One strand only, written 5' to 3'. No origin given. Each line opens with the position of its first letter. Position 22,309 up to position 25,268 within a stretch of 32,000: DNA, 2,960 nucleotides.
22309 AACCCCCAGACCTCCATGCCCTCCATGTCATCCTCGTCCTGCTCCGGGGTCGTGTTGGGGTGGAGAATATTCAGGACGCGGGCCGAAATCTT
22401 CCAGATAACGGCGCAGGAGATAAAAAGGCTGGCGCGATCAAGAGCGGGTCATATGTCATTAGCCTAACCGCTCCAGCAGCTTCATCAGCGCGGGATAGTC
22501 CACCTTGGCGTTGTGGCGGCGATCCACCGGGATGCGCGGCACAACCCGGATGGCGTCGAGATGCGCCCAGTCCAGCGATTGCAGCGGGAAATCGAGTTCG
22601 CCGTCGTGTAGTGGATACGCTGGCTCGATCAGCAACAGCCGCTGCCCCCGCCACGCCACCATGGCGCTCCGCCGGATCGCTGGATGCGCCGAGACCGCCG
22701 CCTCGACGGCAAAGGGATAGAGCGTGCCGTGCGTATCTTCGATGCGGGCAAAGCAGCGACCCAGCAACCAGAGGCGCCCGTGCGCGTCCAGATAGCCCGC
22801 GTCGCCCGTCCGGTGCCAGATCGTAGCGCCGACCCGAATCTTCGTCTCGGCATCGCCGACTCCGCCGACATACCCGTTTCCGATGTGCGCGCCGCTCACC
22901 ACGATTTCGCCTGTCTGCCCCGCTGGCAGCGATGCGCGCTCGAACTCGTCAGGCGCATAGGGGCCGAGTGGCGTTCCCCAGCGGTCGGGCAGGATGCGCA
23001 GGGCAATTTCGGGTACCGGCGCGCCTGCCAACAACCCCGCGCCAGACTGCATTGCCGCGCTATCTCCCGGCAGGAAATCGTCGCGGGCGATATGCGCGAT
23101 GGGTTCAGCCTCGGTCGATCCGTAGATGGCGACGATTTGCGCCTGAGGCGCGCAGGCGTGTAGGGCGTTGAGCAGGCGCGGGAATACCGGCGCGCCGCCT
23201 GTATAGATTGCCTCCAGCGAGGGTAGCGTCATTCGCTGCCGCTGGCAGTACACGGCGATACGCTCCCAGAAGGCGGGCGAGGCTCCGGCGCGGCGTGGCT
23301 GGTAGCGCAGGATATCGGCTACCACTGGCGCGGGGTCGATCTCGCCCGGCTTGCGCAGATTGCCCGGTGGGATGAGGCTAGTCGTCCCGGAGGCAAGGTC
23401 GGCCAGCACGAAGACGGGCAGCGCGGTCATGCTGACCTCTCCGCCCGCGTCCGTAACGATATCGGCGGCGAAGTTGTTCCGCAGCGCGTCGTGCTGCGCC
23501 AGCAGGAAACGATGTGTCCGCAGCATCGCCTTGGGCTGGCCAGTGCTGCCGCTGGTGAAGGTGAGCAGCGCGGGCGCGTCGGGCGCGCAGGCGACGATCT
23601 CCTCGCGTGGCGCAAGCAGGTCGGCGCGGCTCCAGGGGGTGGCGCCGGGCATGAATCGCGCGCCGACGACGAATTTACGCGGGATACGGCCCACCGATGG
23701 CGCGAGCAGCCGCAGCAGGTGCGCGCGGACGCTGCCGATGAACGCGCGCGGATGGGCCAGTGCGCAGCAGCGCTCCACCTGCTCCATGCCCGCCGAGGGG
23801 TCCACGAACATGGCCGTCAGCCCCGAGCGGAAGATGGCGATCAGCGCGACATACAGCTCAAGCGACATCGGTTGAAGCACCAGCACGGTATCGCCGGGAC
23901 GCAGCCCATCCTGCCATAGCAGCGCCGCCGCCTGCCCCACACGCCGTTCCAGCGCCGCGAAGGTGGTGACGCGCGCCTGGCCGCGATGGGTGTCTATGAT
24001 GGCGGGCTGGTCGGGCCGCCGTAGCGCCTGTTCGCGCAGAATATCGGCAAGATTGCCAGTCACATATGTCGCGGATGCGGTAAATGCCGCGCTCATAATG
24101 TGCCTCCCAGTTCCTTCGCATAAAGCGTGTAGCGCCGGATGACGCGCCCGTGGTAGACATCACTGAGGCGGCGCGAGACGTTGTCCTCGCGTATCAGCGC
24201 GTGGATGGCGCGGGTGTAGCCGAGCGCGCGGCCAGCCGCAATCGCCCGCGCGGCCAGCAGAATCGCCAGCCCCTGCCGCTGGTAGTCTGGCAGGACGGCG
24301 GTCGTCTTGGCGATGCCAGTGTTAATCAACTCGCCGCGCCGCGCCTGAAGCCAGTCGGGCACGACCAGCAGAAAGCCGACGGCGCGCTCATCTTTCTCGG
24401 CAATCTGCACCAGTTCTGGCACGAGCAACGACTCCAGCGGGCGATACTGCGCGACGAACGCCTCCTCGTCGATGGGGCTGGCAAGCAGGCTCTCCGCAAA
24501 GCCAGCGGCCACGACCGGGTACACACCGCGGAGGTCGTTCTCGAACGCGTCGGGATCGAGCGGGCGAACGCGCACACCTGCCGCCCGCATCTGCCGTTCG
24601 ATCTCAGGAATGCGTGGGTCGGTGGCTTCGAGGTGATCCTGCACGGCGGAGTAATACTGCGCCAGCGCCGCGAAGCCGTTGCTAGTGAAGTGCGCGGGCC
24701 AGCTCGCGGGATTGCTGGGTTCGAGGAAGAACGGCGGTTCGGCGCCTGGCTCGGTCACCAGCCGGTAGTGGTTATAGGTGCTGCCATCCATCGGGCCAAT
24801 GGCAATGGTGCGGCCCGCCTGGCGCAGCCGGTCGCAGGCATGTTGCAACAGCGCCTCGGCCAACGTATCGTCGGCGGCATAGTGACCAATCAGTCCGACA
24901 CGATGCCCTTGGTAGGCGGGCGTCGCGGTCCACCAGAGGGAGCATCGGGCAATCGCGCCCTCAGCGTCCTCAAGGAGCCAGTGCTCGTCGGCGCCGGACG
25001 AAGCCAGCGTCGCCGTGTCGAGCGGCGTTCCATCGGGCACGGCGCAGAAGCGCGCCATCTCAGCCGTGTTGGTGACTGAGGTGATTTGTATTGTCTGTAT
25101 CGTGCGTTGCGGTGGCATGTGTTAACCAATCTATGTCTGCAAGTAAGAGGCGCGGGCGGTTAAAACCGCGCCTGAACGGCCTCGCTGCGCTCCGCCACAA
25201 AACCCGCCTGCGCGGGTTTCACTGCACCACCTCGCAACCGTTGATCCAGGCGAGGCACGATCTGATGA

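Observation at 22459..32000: Seven-gene translationally coupled operon (HMGR-like, UbiA PT, RPH-type dikinase, BtaA-like DUF3419, polyprenol-kinase-like, GNAT, acyl-adenylate ligase): candidate undescribed lipid/isoprenoid pathway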

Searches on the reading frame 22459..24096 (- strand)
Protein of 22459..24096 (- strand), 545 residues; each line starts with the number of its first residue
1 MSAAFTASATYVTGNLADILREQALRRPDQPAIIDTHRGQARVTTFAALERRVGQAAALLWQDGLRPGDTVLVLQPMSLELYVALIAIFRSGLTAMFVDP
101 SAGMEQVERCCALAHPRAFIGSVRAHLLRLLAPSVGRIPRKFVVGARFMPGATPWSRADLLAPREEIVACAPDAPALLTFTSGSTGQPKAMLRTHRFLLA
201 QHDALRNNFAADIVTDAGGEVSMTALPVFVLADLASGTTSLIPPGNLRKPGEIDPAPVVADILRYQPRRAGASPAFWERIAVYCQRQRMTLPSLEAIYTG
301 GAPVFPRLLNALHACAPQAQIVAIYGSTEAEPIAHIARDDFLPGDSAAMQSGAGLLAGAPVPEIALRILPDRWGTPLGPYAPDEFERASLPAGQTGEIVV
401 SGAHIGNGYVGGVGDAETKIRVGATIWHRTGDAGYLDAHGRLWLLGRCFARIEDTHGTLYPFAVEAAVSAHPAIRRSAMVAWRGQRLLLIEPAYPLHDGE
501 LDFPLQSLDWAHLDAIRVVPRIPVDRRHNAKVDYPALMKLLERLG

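Call 7: search_protein_families(library=pfam, proteins=[window:22459-24096:-], max_evalue=0.01)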
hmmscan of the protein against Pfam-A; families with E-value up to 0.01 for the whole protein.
window:22459-24096:- (545 aa): 1 family
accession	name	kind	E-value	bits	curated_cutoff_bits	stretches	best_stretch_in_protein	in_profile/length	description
PF00501.34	AMP-binding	-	8.3e-51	173.4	29.9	1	20-409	1-383/384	AMP-binding enzyme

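Call 8: search_protein_families(library=ncbifam, proteins=[window:22459-24096:-], max_evalue=0.01)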
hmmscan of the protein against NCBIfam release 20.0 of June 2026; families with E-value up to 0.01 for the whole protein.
window:22459-24096:- (545 aa): 101 families (the best 25 are shown)
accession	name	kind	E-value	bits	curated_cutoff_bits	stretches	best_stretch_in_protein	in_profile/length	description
NF006754.0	PRK09274.1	equivalog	3.7e-114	381.9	478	1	15-541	6-547/555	fatty acid CoA ligase family protein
NF045786.1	OlefBLtnSynXan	equivalog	1.1e-63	215.5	900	1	15-533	2-533/544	olefin beta-lactone synthetase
NF045785.1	OlefBLtnSynShew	equivalog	4.4e-59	200.3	850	1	44-491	38-493/552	olefin beta-lactone synthetase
NF004837.0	PRK06187.1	subfamily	2.6e-46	158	476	1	11-483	5-457/531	long-chain-fatty-acid--CoA ligase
TIGR01733.1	AA-adenyl-dom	subfamily_domain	5.6e-34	117.6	317.4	1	45-448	1-378/409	amino acid adenylation domain-containing protein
NF006182.0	PRK08316.1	subfamily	5.5e-28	97.7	663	1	14-481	11-450/523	fatty acyl-CoA synthetase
NF005801.1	PRK07656.1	equivalog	1.1e-26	93.5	657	1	18-494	5-449/500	FadD3 family acyl-CoA ligase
NF004114.0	PRK05605.1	equivalog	2e-26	92.5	766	2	169-481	217-502/575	long-chain-fatty-acid--CoA ligase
NF005676.0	PRK07470.1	equivalog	2.5e-26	92.4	774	2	14-227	20-227/544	acyl-CoA synthetase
NF005857.1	PRK07786.1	exception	3.5e-26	91.8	733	1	15-481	10-446/513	fatty-acid--CoA ligase FadD5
NF006181.0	PRK08314.1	subfamily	6.4e-24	84.1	705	3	388-485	391-489/563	long-chain-fatty-acid--CoA ligase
NF004822.0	PRK06178.1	equivalog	8.7e-24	84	782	2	387-481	410-501/571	acyl-CoA synthetase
NF004511.1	PRK05852.1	equivalog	1.7e-23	83.1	650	1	16-481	1-437/505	FadD7 family fatty acid--CoA ligase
NF005714.0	PRK07529.1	subfamily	1e-22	80.2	632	2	170-481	215-508/640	acyl-CoA synthetase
NF005850.0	PRK07768.1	subfamily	9.5e-21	73.6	572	2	32-216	18-195/545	long-chain-fatty-acid--CoA ligase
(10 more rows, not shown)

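Call 13: find_encoding_contigs(protein=window:22459-24096:-, flank=10000, max_places=6)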
Protein window:22459-24096:- (545 aa): no gene with exactly this product is on record in the collection.

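Call 40: search_solved_structures(query=window:22459-24096:-, max_evalue=1e-20)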
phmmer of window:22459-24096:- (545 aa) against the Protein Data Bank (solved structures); distinct sequences matched with E-value up to 1e-20: 0.

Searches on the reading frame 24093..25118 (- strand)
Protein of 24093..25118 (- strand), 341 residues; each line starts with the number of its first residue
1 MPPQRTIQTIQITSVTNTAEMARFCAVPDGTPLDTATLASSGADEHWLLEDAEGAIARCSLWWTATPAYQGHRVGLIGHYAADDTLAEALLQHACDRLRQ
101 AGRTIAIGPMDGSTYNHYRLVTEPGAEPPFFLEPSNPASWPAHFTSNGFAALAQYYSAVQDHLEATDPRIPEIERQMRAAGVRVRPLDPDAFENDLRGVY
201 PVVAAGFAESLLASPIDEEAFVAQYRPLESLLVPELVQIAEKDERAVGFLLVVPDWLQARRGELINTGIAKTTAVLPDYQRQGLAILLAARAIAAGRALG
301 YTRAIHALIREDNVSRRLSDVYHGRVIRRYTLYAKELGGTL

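Call 7: search_protein_families(library=pfam, proteins=[window:24093-25118:-], max_evalue=0.01)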
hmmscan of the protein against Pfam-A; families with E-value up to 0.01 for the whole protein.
window:24093-25118:- (341 aa): 2 families
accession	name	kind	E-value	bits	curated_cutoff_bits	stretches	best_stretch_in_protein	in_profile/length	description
PF00583.31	Acetyltransf_1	-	4.9e-08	33.7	20.7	1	236-314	34-105/116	Acetyltransferase (GNAT) family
PF13508.13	Acetyltransf_7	-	1.9e-05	25.4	27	1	239-303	7-64/84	Acetyltransferase (GNAT) domain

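Call 8: search_protein_families(library=ncbifam, proteins=[window:24093-25118:-], max_evalue=0.01)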
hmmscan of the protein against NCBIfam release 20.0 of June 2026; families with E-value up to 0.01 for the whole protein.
window:24093-25118:- (341 aa): 0 families

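Call 39: search_solved_structures(query=window:24093-25118:-, max_evalue=1)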
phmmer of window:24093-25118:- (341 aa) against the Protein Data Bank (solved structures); distinct sequences matched with E-value up to 1: 0.

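Call 64: search_solved_structures(query=A5, max_evalue=1, show_alignments=1)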
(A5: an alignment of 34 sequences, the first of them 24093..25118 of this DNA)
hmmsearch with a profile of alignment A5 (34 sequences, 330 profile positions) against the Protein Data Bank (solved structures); distinct sequences matched with E-value up to 1: 20.
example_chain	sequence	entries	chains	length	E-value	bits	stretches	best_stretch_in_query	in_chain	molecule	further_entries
5jph_A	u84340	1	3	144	0.041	16.1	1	240-297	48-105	Acetyltransferase SACOL1063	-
5jq4_A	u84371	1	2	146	0.042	16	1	240-297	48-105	Acetyltransferase SACOL1063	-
5dwm_A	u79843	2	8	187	0.057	15.6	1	230-298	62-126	Phosphinothricin N-acetyltransferase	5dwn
5jtf_A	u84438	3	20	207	0.085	15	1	174-298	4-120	Putative Phosphinothricin N-acetyltransferase | Phosphinothricin N-acetyltransferase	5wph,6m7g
5t7d_A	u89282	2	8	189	0.1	14.7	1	232-301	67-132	Phosphinothricin N-acetyltransferase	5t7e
1wk4_A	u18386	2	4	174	0.16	14.1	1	230-315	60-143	ttk003001606 | probable acetyltransferase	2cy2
6sjy_A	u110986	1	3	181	0.26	13.4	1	228-294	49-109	L-2,4-diaminobutyric acid acetyltransferase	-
4jxq_A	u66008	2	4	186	0.27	13.4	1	189-299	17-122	Acetyltransferase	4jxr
6sk1_A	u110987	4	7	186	0.28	13.3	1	228-294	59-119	L-2,4-diaminobutyric acid acetyltransferase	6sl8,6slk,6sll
5yge_A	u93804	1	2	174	0.29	13.3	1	263-297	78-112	Amino-acid acetyltransferase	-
5yo2_A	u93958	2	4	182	0.31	13.1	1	263-297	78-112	Amino-acid acetyltransferase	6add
9jqx_A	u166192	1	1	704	0.33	13.1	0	86-128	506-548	Metabotropic GABA-B receptor subtype 1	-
9jr0_A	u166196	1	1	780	0.38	12.9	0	86-128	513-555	Metabotropic GABA-B receptor subtype 1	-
2du9_A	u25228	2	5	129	0.45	12.6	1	267-312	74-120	Predicted transcriptional regulators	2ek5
3lm7_A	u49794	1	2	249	0.49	12.5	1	85-129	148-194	putative 4-Hydroxy-2-oxoglutarate aldolase / 2-dehydro-3-deoxyphosphogluconate aldolase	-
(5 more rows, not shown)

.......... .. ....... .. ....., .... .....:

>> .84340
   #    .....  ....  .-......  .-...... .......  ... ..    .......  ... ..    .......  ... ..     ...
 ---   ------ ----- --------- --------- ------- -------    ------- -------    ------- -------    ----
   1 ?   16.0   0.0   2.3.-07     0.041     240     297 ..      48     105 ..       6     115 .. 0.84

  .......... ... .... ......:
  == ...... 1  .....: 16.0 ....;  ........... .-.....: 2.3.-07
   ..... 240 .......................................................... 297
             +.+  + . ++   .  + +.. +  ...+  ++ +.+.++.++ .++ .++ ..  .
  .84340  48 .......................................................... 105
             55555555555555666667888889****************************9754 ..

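Call 65: search_protein_families(library=pfam, alignment_id=A5, max_evalue=1)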
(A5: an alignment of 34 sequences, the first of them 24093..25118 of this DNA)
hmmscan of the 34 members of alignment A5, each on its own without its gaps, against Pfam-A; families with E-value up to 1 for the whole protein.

A. member 1, window:24093-25118:- (341 aa): 4 families
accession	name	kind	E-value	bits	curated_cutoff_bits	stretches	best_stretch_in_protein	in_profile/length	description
PF00583.31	Acetyltransf_1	-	4.9e-08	33.7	20.7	1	236-314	34-105/116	Acetyltransferase (GNAT) family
PF13508.13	Acetyltransf_7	-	1.9e-05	25.4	27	1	239-303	7-64/84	Acetyltransferase (GNAT) domain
PF13527.13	Acetyltransf_9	-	0.033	14.6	25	1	228-299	34-104/127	Acetyltransferase (GNAT) domain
PF14542.12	Acetyltransf_CG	-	0.1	13.2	30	0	271-301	28-58/80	GCN5-related N-acetyl-transferase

B. families by the number of members that match (of 34 scanned): 18 families
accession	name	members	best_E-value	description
PF00583.31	Acetyltransf_1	34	6e-12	Acetyltransferase (GNAT) family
PF13508.13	Acetyltransf_7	32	3.3e-08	Acetyltransferase (GNAT) domain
PF13527.13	Acetyltransf_9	12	7.2e-06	Acetyltransferase (GNAT) domain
PF13673.13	Acetyltransf_10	10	0.0015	Acetyltransferase (GNAT) domain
PF08445.16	FR47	4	0.0033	FR47-like protein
PF14542.12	Acetyltransf_CG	4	0.049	GCN5-related N-acetyl-transferase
PF13480.13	Acetyltransf_6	2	0.0019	Acetyltransferase (GNAT) domain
PF22543.2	Rieske_4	1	0.009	Soluble Rieske-type ferredoxin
PF00903.31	Glyoxalase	1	0.049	Glyoxalase/Bleomycin resistance protein/Dioxygenase superfamily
PF14996.11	RMP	1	0.066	Retinal Maintenance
PF01233.25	NMT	1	0.087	Myristoyl-CoA:protein N-myristoyltransferase, N-terminal domain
PF13377.12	Peripla_BP_3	1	0.1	Periplasmic binding protein-like domain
PF02511.20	Thy1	1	0.1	Thymidylate synthase complementing protein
PF24645.1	DUF7639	1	0.11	Domain of unknown function (DUF7639)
PF22515.2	DUF6996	1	0.12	Domain of unknown function (DUF6996)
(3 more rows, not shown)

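Call 67: find_homologous_proteins(query=window:24093-25118:-, max_evalue=0.00001)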
Query window:24093-25118:- (341 aa): 191 proteins with E <= 0.00001 among 8000 candidates; the best 120 are listed.
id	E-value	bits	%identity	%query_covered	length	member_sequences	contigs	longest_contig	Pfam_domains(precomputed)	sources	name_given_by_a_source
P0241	5.2e-198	675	90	98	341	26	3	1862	PF00583.32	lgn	-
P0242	1.5e-197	673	88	99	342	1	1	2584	PF00583.32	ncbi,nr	ncbi:MAG TPA: GNAT family N-acetyltransferase [Ktedonobacterales bacterium]|nr:GNAT family N-acetylt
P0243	2.3e-195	666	88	99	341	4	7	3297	PF13508.14,PF00583.32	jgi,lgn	jgi:GNAT superfamily N-acetyltransferase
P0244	6.5e-194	662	87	99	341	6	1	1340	PF00583.32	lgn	-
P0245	4.6e-193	659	87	99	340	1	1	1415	PF13508.14,PF00583.32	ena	-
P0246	1.2e-192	657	87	99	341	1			PF13508.14,PF00583.32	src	-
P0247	1.8e-191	653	85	99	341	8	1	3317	PF13508.14,PF00583.32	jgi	-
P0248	3.0e-191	653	87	98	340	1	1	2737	PF13508.14,PF00583.32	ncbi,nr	ncbi:MAG TPA: GNAT family N-acetyltransferase [Ktedonobacterales bacterium]|nr:GNAT family N-acetylt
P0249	1.3e-182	624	82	99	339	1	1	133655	PF13508.14,PF00583.32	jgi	jgi:GNAT superfamily N-acetyltransferase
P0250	3.8e-177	606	80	99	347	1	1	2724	PF00583.32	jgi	jgi:GNAT superfamily N-acetyltransferase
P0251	4.5e-176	603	81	99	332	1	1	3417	PF00583.32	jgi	jgi:GNAT superfamily N-acetyltransferase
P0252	2.2e-168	578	78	97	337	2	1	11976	PF00583.32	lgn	-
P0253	5.8e-167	573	77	97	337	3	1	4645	-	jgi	jgi:GNAT superfamily N-acetyltransferase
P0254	1.5e-163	562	75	100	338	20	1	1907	-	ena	-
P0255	3.1e-161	554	73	97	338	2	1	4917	PF13508.14,PF00583.32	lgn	-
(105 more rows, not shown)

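Call 74: predict_structure(alignment_id=A6)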
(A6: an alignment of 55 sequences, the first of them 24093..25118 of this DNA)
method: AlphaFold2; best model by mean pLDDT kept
length: 341 residues; sequences in the alignment: 55
mean_pLDDT: 91.7   pTM: 0.87
mean pLDDT of the five models: 91.7, 91.4, 91.3, 90.1, 89.2
residues with pLDDT >= 90: 267; 70-90: 56; 50-70: 13; < 50: 5
segments of 3 or more residues with pLDDT < 50: 113-116
pLDDT, mean of each block of 10 residues (from residue 1): 73 96 91 86 94 94 89 93 96 98 94 58 92 89 97 94 95 98 98 98 90 81 92 98 98 96 97 94 96 98 95 86 93 86 45
secondary structure, 60 per line:
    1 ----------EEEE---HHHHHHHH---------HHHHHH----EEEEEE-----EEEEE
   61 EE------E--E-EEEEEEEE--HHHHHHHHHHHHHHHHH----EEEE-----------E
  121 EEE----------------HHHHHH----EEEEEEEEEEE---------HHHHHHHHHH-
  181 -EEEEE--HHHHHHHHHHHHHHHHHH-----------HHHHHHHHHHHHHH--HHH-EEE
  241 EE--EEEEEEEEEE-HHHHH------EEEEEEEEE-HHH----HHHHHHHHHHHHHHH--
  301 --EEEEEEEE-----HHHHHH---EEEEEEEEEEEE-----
elements in order: E11-14 H18-25 H35-40 E45-50 E56-62 E74-81 H84-100 E105-108 E120-123 H140-145 E150-160 H170-179 E182-186 H189-206 H218-231 E238-242 E245-254 H256-260 E267-275 H284-298 E303-310 H316-321 E325-336

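Call 76: fold_search(model_id=the predicted structure, library=pdb)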
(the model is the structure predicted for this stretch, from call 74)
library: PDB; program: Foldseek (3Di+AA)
matches with E <= 10: 693; with E <= 0.001: 273
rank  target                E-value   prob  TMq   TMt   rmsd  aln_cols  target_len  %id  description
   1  4zm6_A                9.5e-15  1.00  0.58  0.27   6.6       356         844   13  A unique GCN5-related glucosamine N-acetyltransferase region exist in the fungal multi-domain GH3 beta-N-acetylglucosa (released 2015-12-09)
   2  7q3a_A                6.7e-14  1.00  0.63  0.63   5.4       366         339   14  Crystal structure of MAB_4324 a tandem repeat GNAT from Mycobacterium abscessus (released 2022-05-04)
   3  5kf1_A                1.7e-13  1.00  0.60  0.64   6.1       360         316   13  X-ray structure of a glucosamine N-Acetyltransferase from Clostridium acetobutylicum, apo form, pH 5 (released 2016-07-06)
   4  7q3a_B                2.3e-13  1.00  0.65  0.65   4.9       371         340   13  Crystal structure of MAB_4324 a tandem repeat GNAT from Mycobacterium abscessus (released 2022-05-04)
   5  5kga_A                3.9e-13  1.00  0.60  0.64   6.1       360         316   15  X-ray structure of a glucosamine N-Acetyltransferase from Clostridium acetobutylicum, mutant D287N, in complex with N- (released 2016-07-06)
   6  2wpw_B                7.3e-13  1.00  0.50  0.52   8.0       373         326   13  Tandem GNAT protein from the clavulanic acid biosynthesis pathway (without AcCoA) (released 2009-12-29)
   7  5kgh_A                8.7e-13  1.00  0.59  0.63   6.3       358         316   13  X-ray structure of a glucosamine N-Acetyltransferase from Clostridium acetobutylicum, mutant Y297F (released 2016-07-06)
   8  2wpw_A                9.9e-13  1.00  0.48  0.50   9.2       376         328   12  Tandem GNAT protein from the clavulanic acid biosynthesis pathway (without AcCoA) (released 2009-12-29)
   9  3tt2                  1.1e-12  1.00  0.52  0.55   6.7       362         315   14  Crystal Structure of GCN5-related N-Acetyltransferase from Sphaerobacter thermophilus (released 2011-10-05)
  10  5kgh_B                1.9e-12  1.00  0.59  0.64   5.7       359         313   13  X-ray structure of a glucosamine N-Acetyltransferase from Clostridium acetobutylicum, mutant Y297F (released 2016-07-06)
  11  7wx7                  2.1e-12  1.00  0.43  0.50   8.2       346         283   12  complex of a legionella acetyltransferase VipF and COA/ACO (released 2023-02-22)
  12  5kf2                  2.2e-12  1.00  0.59  0.62   6.3       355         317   12  X-ray structure of a glucosamine N-Acetyltransferase from Clostridium acetobutylicum, apo form, pH 8 (released 2016-07-06)
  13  2wpw_C                2.2e-12  1.00  0.49  0.51   8.6       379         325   14  Tandem GNAT protein from the clavulanic acid biosynthesis pathway (without AcCoA) (released 2009-12-29)
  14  5kf1_B                2.3e-12  1.00  0.60  0.65   5.9       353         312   12  X-ray structure of a glucosamine N-Acetyltransferase from Clostridium acetobutylicum, apo form, pH 5 (released 2016-07-06)
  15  7wx5                  7.4e-12  1.00  0.43  0.49   8.0       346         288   14  a Legionella acetyltransferase effector VipF (released 2023-02-22)
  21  1ozp                  4.7e-11  1.00  0.55  0.63   5.6       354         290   18  Crystal Structure of Rv0819 from Mycobacterium tuberculosis MshD-Mycothiol Synthase Acetyl-Coenzyme A Complex. (released 2003-09-09)
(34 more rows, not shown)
